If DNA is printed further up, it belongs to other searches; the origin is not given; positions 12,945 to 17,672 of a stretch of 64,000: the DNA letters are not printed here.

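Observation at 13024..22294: Four-gene island built from a ~55-aa LPS-motif repeat: 1475-aa and 704-aa repeat proteins, a single-repeat mini-protein and a zinc-ribbon SF2 helicase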

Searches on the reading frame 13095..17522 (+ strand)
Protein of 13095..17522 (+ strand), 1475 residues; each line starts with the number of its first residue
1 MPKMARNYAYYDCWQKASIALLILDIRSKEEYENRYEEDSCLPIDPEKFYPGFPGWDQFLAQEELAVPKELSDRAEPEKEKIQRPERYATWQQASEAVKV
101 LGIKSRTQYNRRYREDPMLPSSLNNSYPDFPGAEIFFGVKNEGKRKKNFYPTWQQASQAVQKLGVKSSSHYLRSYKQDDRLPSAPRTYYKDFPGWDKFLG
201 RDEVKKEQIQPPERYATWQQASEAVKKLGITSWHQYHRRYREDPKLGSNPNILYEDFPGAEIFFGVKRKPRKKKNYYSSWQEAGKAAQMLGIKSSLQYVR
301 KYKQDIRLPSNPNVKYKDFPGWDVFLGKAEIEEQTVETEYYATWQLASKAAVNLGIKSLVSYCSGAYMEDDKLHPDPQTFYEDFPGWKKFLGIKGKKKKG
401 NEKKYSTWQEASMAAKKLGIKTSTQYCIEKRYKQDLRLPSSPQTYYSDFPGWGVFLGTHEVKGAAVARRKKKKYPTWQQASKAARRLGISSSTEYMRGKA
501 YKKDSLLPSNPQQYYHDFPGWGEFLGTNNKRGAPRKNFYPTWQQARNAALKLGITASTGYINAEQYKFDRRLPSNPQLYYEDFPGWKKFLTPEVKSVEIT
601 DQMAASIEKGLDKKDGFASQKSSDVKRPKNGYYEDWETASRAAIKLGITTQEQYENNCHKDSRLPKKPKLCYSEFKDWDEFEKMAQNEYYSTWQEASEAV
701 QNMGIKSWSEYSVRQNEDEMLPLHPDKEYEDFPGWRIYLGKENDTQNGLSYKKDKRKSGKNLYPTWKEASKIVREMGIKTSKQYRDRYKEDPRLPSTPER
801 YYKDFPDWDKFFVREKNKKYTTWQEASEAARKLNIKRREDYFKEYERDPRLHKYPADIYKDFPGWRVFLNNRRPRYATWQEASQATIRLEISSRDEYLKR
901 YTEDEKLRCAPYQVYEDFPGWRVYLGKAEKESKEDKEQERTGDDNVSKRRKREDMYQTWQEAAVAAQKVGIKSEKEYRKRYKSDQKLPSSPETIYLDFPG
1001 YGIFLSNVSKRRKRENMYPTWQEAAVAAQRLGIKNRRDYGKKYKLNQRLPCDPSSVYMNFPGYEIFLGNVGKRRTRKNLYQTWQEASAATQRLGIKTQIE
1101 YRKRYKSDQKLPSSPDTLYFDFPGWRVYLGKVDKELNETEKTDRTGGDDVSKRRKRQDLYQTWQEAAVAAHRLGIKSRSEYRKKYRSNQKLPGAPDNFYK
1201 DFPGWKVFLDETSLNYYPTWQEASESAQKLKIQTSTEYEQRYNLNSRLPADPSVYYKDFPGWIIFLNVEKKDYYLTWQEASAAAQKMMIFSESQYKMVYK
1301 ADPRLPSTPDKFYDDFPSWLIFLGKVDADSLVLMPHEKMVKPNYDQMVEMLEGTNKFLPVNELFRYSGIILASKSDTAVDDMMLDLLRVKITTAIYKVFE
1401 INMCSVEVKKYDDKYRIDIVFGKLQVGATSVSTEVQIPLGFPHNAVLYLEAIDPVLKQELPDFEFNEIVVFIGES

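Call 3: search_protein_families(library=pfam, proteins=[window:13095-17522:+], max_evalue=0.01)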
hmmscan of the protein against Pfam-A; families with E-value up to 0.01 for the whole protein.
window:13095-17522:+ (1475 aa): 3 families
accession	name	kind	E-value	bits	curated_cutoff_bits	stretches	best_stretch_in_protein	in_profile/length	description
PF14882.11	INT_rpt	-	1.3e-104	342.8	26.5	13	784-833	2-55/55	Integrase repeat unit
PF12590.13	Acyl-thio_N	-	3.1e-09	37.9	22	0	157-198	56-100/130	Acyl-ATP thioesterase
PF12518.13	DUF3721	-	4.2e-05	23.6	27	0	1018-1032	1-15/33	Protein of unknown function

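Call 4: search_protein_families(library=ncbifam, proteins=[window:13095-17522:+], max_evalue=0.01)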
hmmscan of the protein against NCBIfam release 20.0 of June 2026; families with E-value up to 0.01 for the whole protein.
window:13095-17522:+ (1475 aa): 1 family
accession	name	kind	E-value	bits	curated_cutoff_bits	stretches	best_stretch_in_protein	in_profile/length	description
NF011267.0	PRK14674.1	equivalog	0.0084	16.2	232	0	1072-1123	54-105/133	hypothetical protein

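Call 14: search_protein_families(library=padloc, proteins=[window:13095-17522:+], max_evalue=0.01)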
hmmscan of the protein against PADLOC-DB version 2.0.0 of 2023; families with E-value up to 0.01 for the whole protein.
window:13095-17522:+ (1475 aa): 0 families

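Call 15: search_protein_families(library=phrogs, proteins=[window:13095-17522:+], max_evalue=0.01)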
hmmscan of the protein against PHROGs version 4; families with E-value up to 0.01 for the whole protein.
window:13095-17522:+ (1475 aa): 1 family
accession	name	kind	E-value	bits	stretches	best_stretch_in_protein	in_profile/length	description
phrog_30611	-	unknown function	0.0042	18.5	0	1074-1119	3-47/121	-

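Call 17: search_solved_structures(query=window:13095-17522:+, max_evalue=1)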
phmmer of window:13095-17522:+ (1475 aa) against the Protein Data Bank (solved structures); distinct sequences matched with E-value up to 1: 0.
